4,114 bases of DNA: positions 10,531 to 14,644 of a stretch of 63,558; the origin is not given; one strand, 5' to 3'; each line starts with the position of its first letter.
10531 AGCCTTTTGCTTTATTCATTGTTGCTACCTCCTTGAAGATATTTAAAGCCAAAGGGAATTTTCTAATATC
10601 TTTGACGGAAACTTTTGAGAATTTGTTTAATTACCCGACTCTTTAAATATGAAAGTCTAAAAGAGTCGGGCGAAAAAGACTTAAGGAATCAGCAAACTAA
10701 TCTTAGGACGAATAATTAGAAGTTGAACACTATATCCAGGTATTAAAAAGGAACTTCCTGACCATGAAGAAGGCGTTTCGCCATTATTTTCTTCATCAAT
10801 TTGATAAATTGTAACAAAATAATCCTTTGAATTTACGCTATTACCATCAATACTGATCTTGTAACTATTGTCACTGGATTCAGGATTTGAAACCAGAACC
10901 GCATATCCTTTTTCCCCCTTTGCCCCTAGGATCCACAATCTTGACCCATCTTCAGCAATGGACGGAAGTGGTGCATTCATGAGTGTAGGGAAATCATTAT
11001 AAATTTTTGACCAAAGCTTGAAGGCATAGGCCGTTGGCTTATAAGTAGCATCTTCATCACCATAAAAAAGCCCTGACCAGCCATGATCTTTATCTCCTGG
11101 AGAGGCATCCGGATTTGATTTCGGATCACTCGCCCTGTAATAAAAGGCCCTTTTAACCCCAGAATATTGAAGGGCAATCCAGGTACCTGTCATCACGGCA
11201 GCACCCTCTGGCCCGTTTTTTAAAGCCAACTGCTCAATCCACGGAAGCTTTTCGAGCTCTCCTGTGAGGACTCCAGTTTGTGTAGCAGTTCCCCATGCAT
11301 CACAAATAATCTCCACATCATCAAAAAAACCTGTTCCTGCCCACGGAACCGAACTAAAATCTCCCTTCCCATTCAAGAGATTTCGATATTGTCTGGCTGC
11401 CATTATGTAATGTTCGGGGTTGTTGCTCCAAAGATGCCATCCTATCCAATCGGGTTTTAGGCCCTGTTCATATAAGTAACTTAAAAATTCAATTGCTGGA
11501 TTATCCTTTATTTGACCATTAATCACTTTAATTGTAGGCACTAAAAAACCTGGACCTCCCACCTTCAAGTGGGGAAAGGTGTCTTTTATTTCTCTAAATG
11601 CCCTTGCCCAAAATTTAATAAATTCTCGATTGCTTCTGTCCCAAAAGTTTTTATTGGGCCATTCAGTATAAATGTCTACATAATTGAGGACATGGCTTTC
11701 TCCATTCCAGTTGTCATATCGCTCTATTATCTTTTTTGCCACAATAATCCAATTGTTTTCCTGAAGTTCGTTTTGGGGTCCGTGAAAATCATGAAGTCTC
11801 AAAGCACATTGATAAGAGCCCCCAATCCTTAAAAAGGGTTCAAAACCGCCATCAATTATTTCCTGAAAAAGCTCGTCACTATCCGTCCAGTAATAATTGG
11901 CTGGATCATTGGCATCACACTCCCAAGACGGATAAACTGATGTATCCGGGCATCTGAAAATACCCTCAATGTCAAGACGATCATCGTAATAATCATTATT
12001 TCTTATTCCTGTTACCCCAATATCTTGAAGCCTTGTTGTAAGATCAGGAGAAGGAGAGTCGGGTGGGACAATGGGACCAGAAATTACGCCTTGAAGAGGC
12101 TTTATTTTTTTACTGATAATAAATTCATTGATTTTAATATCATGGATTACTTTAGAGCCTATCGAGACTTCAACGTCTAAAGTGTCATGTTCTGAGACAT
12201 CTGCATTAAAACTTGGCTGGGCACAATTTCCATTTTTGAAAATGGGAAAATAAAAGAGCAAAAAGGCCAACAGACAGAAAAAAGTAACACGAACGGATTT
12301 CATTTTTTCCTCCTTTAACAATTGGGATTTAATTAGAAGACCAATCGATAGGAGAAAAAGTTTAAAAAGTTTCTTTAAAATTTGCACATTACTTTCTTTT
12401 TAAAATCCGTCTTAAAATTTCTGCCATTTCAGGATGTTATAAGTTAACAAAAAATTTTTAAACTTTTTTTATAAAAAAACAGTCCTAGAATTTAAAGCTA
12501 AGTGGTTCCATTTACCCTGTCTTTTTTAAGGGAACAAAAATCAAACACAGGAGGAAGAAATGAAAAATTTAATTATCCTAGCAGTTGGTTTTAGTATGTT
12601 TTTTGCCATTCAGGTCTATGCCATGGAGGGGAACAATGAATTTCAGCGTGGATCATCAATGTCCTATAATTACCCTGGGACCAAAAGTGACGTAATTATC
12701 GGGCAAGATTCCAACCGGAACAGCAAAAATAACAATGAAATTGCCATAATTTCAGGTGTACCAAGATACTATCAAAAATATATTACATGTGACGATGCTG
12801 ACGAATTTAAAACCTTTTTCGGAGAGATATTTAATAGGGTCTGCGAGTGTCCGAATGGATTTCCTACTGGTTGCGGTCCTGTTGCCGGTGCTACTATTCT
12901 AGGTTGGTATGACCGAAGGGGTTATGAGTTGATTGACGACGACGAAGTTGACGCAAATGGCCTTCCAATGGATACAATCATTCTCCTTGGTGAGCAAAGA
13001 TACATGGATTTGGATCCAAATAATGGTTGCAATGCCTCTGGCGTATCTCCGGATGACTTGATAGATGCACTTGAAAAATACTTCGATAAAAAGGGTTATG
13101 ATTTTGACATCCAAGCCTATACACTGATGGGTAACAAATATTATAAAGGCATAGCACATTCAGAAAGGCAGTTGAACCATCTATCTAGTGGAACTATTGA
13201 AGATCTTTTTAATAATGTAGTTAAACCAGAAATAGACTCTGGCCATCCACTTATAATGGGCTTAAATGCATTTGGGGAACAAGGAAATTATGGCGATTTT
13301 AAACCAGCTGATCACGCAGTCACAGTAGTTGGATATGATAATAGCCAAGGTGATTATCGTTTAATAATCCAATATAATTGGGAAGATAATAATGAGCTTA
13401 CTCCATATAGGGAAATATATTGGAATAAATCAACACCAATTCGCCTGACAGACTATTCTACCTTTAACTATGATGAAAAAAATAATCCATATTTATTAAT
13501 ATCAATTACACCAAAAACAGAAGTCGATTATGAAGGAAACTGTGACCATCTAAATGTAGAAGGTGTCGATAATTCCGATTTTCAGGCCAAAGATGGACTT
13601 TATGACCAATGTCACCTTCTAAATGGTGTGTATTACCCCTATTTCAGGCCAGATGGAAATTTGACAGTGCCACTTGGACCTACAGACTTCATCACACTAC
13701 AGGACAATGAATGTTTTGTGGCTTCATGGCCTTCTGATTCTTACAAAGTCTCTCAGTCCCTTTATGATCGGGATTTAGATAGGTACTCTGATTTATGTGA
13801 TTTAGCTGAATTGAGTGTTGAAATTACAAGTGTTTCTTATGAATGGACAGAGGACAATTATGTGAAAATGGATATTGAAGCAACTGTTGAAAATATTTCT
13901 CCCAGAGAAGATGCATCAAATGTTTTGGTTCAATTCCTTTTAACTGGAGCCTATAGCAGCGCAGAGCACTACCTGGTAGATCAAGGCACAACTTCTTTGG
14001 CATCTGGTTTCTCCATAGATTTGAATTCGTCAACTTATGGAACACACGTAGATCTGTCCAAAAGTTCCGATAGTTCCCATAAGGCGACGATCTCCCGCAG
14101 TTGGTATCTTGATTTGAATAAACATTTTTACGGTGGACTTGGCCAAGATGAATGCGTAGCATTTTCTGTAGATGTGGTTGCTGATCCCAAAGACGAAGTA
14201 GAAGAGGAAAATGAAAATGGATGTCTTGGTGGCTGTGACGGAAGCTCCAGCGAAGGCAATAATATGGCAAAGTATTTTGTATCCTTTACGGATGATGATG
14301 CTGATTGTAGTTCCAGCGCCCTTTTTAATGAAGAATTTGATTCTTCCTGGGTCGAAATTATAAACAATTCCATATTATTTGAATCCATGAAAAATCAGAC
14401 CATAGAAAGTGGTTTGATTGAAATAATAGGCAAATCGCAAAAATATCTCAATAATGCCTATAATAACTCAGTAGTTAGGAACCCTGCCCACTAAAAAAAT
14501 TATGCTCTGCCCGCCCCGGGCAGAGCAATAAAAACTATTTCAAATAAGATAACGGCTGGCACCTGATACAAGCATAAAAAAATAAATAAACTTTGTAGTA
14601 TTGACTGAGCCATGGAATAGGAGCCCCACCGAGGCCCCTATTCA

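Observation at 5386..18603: Shared ECF-type promoter motif (TTAAAC-N16/17-CGTC) upstream of the sigma gene and both PGHW-lipoprotein operons: a compact local regulon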

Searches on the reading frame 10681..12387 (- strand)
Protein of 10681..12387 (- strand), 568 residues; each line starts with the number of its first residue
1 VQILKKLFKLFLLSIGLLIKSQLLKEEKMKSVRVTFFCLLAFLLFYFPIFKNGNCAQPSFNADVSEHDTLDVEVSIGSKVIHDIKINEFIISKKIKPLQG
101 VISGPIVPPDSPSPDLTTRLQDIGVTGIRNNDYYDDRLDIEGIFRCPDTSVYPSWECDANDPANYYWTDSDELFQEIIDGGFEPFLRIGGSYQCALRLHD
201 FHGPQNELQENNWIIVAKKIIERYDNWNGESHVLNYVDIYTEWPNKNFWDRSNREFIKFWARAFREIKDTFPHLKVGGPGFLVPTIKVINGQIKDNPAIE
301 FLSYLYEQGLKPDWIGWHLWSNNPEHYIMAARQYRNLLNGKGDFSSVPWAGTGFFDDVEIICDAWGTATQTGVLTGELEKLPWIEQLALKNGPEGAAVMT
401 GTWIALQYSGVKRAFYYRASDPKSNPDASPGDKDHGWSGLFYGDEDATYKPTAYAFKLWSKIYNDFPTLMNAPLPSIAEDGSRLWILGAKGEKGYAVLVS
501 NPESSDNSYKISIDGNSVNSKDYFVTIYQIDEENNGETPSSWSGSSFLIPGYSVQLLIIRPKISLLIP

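Call 9: search_protein_families(library=pfam, proteins=[window:10681-12387:-], max_evalue=0.01)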
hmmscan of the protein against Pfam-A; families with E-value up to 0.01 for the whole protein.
window:10681-12387:- (568 aa): 1 family
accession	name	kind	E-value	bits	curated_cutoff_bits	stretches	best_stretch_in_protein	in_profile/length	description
PF01229.23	Glyco_hydro_39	-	5e-06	26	26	1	161-324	70-230/472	Glycosyl hydrolases family 39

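Call 76: find_homologous_proteins(query=window:10681-12303:-, max_evalue=1e-30)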
Query window:10681-12303:- (540 aa): 128 proteins with E <= 1e-30 among 6039 candidates; the best 120 are listed.
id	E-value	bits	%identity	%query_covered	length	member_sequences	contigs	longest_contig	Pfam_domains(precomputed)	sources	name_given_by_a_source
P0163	0.0e+0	1284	100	100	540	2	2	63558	PF01229.23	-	-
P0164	0.0e+0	1039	79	100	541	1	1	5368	-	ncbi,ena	-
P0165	6.5e-211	720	60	91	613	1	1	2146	-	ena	-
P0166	2.3e-199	682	59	92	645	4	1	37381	PF01229.23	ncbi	-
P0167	1.6e-192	659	58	87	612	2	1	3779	PF01229.23,PF18962.8,PF13860.13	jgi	-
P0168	3.8e-189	648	57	87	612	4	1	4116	PF01229.23,PF18962.8,PF13860.13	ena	-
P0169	5.3e-187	641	55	90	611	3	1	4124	PF18962.8,PF13860.13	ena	-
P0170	1.5e-184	633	55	90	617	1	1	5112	PF01229.23,PF13860.13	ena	-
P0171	7.1e-183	627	56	89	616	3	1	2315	PF13860.13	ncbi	-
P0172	1.0e-180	620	52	91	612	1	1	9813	PF01229.23,PF18962.8,PF13860.13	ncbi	-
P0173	1.3e-179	616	55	86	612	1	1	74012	PF01229.23,PF18962.8,PF13860.13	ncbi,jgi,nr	ncbi:MAG: T9SS type A sorting domain-containing protein [Calditrichaeota bacterium]|nr:T9SS type A s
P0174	2.6e-179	615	55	91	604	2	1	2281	PF18962.8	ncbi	-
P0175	1.7e-175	603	57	82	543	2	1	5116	PF18962.8,PF13860.13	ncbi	-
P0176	2.4e-175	602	53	90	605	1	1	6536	PF01229.23,PF18962.8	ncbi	-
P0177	2.5e-172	592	53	91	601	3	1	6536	PF01229.23,PF18962.8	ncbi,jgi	-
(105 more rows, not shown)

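Call 77: find_encoding_contigs(protein=P0164, flank=5000, max_places=2)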
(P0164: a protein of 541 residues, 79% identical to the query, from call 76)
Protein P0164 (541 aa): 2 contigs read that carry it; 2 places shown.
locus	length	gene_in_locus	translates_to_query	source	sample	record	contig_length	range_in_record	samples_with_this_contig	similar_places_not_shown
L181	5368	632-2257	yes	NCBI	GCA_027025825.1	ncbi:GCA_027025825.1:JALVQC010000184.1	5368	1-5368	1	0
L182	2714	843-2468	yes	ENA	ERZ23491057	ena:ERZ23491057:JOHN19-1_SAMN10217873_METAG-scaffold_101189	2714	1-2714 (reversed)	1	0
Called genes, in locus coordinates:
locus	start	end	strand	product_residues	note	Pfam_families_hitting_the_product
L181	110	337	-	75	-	-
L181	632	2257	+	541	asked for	-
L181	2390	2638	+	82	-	-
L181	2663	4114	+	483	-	PF00092:VWA, PF13519:VWA_2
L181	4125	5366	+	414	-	?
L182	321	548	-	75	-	-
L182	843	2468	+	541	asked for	-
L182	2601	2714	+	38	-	?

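Call 79: find_encoding_contigs(protein=P0166, flank=8000, max_places=1)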
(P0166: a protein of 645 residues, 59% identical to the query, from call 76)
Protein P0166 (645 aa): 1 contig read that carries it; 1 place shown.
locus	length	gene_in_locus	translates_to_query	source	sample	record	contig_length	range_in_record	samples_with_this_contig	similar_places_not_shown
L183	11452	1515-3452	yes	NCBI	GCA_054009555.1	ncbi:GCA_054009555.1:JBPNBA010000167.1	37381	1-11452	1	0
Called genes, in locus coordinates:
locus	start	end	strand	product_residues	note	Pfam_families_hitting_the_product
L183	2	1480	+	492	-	?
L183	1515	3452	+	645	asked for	PF01229:Glyco_hydro_39 (weak)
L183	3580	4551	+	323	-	PF19300:BPD_transp_1_N, PF00528:BPD_transp_1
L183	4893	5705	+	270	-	PF12911:OppC_N, PF00528:BPD_transp_1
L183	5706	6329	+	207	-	PF13489:Methyltransf_23, PF13847:Methyltransf_31, PF08241:Methyltransf_11, PF08242:Methyltransf_12 (weak), PF13649:Methyltransf_25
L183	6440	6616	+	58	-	-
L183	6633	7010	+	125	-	PF01592:NifU_N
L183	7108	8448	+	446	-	PF00342:PGI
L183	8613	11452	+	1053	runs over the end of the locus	PF01627:Hpt, PF02895:H-kinase_dim, PF02518:HATPase_c, PF01584:CheW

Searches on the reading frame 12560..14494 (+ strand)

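Call 9: search_protein_families(library=pfam, proteins=[window:12560-14494:+], max_evalue=0.01)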
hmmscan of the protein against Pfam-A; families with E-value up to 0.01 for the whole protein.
window:12560-14494:+ (644 aa): 1 family
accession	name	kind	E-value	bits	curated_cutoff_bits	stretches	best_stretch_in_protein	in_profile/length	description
PF13529.12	Peptidase_C39_2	-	1.4e-06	29.4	24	1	162-263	32-134/143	Peptidase_C39 like family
